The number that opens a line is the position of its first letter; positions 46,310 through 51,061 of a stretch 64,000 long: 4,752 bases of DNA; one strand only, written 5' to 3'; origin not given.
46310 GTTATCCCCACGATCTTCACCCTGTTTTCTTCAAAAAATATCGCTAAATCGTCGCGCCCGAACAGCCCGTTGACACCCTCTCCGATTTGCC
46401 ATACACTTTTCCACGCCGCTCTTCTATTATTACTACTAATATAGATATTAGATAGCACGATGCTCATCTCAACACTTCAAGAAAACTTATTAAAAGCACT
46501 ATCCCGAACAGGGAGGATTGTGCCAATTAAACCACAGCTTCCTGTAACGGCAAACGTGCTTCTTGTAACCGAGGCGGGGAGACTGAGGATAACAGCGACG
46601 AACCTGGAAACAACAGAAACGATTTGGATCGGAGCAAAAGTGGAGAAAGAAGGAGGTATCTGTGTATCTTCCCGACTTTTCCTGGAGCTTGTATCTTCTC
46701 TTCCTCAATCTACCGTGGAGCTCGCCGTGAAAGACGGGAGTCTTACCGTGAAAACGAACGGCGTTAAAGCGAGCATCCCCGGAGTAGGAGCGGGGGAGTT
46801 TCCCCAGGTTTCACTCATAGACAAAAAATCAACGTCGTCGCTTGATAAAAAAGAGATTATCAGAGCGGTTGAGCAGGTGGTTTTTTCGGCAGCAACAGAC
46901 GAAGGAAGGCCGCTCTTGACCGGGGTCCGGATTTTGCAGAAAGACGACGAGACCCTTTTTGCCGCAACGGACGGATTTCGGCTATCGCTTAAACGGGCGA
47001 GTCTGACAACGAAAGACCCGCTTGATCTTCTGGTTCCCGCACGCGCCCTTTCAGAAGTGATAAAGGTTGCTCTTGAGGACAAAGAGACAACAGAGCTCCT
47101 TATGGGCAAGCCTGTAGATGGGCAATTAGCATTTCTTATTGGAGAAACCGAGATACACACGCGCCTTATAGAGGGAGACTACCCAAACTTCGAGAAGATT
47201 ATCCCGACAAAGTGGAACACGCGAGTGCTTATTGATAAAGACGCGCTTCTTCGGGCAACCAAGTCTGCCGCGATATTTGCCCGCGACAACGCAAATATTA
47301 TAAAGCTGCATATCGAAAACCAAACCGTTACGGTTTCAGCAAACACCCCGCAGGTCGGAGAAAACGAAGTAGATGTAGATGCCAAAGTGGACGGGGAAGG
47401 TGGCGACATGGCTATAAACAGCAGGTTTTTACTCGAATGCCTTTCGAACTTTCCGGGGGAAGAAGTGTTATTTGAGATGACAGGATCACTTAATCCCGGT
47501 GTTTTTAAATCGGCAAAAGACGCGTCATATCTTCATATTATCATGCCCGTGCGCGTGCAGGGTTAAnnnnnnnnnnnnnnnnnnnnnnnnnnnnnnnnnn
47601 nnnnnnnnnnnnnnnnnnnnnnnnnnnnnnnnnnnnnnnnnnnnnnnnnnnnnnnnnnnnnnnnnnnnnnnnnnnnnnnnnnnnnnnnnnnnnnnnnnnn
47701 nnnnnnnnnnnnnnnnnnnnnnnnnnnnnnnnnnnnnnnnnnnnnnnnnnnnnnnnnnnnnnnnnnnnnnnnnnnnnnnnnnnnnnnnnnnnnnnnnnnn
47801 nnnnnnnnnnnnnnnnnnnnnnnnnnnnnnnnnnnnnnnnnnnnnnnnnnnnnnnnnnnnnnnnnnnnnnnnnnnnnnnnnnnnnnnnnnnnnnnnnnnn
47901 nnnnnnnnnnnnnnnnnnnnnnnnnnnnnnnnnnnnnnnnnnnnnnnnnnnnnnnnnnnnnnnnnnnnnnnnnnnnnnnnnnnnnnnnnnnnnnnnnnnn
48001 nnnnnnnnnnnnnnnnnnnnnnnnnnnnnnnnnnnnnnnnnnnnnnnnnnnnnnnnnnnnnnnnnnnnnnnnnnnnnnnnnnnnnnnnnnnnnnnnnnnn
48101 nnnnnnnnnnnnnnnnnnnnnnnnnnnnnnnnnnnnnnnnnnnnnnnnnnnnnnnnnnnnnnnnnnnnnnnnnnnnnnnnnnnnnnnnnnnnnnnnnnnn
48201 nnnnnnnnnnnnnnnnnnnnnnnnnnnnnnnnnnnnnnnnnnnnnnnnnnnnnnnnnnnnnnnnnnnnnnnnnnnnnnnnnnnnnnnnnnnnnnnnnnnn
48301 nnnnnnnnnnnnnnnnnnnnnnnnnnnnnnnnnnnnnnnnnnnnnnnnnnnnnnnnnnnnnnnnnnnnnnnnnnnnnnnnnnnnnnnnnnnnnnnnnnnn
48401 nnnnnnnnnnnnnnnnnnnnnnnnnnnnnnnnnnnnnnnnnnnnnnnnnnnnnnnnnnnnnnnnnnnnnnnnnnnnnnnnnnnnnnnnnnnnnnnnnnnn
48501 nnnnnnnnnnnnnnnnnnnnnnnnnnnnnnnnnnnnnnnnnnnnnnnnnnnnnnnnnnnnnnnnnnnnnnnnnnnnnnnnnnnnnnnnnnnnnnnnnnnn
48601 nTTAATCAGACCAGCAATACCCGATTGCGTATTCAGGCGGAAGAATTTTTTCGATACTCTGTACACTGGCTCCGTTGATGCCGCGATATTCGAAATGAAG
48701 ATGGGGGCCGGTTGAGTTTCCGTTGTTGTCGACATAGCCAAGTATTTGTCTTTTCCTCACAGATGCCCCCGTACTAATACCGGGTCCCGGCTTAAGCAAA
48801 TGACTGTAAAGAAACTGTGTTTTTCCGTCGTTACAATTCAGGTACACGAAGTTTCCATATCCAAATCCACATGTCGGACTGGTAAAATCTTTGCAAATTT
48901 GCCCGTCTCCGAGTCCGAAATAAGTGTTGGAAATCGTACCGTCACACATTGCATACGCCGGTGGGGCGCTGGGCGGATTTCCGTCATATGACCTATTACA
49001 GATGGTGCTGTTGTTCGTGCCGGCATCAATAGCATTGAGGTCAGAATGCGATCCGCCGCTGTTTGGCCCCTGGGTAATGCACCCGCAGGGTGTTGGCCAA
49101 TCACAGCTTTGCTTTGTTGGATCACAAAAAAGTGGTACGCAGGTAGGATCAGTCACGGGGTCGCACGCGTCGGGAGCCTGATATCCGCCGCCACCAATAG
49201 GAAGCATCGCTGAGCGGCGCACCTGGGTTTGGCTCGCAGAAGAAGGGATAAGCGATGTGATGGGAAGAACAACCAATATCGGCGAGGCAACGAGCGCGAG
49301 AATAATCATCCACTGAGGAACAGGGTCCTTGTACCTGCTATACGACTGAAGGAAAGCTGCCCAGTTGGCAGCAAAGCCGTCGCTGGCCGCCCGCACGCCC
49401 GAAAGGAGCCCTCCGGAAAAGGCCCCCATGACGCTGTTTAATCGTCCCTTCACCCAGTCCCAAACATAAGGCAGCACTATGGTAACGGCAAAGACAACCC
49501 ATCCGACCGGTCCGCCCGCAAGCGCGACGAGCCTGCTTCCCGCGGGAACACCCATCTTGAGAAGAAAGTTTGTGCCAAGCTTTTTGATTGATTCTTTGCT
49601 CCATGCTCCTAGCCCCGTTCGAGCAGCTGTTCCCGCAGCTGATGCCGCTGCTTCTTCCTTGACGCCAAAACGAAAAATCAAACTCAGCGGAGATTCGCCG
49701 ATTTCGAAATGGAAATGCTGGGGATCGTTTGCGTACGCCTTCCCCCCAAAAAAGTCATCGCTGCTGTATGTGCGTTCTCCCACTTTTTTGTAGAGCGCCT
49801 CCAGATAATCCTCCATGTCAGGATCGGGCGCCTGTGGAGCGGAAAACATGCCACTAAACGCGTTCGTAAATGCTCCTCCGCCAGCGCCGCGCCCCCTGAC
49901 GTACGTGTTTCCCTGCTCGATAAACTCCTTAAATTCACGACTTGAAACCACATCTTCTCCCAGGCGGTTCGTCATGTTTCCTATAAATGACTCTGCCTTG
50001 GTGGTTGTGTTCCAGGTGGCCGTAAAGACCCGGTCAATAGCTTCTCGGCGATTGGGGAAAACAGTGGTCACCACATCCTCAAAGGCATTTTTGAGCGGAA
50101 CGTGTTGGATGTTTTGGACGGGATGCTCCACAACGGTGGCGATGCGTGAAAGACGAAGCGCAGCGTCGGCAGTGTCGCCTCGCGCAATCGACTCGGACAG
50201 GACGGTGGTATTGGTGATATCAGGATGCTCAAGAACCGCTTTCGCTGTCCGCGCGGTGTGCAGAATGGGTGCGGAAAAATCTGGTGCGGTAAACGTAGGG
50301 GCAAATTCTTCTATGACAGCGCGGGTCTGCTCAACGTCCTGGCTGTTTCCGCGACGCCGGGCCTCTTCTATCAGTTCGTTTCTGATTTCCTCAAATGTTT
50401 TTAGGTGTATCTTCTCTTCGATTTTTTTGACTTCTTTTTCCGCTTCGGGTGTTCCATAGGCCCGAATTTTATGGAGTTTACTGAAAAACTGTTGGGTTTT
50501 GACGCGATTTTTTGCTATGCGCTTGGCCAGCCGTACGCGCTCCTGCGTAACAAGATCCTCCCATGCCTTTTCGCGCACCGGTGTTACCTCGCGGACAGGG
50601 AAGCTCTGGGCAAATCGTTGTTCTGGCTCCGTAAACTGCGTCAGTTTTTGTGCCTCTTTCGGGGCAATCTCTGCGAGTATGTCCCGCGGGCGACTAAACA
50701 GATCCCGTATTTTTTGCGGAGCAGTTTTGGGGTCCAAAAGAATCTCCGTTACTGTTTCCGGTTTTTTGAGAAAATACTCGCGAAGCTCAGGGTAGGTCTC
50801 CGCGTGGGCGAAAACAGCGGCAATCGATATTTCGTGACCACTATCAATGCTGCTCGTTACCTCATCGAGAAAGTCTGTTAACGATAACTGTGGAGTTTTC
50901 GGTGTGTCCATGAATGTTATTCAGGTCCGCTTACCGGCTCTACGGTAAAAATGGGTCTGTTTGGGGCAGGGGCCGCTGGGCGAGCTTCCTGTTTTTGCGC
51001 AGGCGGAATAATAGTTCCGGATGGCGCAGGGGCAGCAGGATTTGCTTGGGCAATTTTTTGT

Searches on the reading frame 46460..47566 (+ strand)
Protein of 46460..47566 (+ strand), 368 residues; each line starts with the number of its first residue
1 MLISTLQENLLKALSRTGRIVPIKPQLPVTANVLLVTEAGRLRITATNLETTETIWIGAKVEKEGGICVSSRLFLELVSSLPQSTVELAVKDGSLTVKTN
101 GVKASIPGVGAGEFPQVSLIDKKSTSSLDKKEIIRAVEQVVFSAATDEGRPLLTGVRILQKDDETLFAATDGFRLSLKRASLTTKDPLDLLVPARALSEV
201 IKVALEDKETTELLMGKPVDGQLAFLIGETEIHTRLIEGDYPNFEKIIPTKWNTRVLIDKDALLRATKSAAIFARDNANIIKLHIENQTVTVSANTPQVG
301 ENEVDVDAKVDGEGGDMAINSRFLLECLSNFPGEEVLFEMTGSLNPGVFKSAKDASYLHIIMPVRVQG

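Call 24: search_protein_families(library=pfam, proteins=[window:46460-47566:+], max_evalue=0.0001)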
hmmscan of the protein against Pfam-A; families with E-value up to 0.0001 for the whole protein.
window:46460-47566:+ (368 aa): 3 families
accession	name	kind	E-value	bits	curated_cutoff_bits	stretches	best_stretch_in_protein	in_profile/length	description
PF00712.24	DNA_pol3_beta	-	1.3e-26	93.6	24.4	1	5-117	5-119/120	DNA polymerase III beta subunit, N-terminal domain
PF02767.21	DNA_pol3_beta_2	-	1.1e-25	90.6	27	1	128-243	2-116/116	DNA polymerase III beta subunit, central domain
PF02768.20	DNA_pol3_beta_3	-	2.3e-24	86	27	1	246-365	2-121/121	DNA polymerase III beta subunit, C-terminal domain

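Call 70: list_cluster_members(proteins=[window:46460-47563:+, window:44757-46256:+, window:18567-19823:-, window:19863-20897:-, window:29584-30333:+, P0001, P0167, window:13829-14581:+, window:25836-26825:+, window:26807-27928:+])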
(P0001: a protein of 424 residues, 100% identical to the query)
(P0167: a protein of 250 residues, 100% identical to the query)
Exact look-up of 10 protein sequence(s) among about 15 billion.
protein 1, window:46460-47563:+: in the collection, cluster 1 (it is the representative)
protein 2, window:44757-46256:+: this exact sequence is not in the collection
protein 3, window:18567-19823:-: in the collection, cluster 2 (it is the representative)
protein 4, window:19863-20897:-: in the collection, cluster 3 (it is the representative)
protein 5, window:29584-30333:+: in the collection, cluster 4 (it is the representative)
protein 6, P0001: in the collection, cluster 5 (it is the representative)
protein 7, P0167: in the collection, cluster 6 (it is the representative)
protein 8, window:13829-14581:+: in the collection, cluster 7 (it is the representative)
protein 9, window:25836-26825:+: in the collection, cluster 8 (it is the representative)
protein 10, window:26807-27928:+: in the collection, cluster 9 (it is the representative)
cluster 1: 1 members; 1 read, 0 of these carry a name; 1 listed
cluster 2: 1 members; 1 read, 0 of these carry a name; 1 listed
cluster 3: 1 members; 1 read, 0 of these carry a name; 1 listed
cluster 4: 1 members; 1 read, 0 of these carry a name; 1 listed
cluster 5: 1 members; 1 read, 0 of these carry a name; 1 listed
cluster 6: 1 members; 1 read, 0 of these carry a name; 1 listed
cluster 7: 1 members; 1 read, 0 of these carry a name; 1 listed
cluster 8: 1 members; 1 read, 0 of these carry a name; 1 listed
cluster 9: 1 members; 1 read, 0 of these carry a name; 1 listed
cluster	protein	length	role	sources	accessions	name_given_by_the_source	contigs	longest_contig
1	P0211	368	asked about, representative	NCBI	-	-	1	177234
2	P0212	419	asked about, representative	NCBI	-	-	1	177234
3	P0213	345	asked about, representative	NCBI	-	-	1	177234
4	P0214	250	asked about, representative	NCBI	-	-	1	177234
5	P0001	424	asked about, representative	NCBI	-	-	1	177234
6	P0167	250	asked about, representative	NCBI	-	-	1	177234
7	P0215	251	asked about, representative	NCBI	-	-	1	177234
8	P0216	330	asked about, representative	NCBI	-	-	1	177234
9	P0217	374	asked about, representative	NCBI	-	-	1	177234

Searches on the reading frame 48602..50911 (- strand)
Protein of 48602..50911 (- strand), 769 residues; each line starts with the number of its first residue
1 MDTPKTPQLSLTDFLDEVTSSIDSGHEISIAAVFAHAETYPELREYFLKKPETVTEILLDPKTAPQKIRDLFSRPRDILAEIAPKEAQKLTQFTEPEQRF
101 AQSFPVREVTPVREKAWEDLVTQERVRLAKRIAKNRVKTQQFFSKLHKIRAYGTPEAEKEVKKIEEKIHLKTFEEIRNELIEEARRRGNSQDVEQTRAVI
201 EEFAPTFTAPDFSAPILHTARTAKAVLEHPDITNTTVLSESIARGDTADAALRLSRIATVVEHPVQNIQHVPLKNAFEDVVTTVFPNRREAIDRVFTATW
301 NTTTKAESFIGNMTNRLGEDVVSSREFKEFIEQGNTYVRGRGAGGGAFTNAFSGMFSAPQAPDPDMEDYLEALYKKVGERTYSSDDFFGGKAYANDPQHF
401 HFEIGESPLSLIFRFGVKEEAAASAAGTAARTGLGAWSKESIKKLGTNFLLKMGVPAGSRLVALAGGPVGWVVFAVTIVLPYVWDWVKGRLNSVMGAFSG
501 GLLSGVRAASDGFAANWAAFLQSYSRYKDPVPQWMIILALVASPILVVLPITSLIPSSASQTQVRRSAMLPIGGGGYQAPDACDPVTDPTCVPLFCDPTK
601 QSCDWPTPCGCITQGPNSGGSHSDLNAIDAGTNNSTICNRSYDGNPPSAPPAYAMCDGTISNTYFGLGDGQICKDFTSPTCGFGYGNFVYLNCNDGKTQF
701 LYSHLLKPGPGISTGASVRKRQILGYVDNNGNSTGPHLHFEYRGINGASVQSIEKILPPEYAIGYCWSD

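Call 25: search_protein_families(library=pfam, proteins=[window:48602-50911:-], max_evalue=0.0001)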
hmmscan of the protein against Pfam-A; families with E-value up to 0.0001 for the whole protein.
window:48602-50911:- (769 aa): 1 family
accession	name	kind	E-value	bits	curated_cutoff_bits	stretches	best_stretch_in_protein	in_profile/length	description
PF01551.29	Peptidase_M23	-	9.4e-12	45.4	28.7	1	651-750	15-94/96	Peptidase family M23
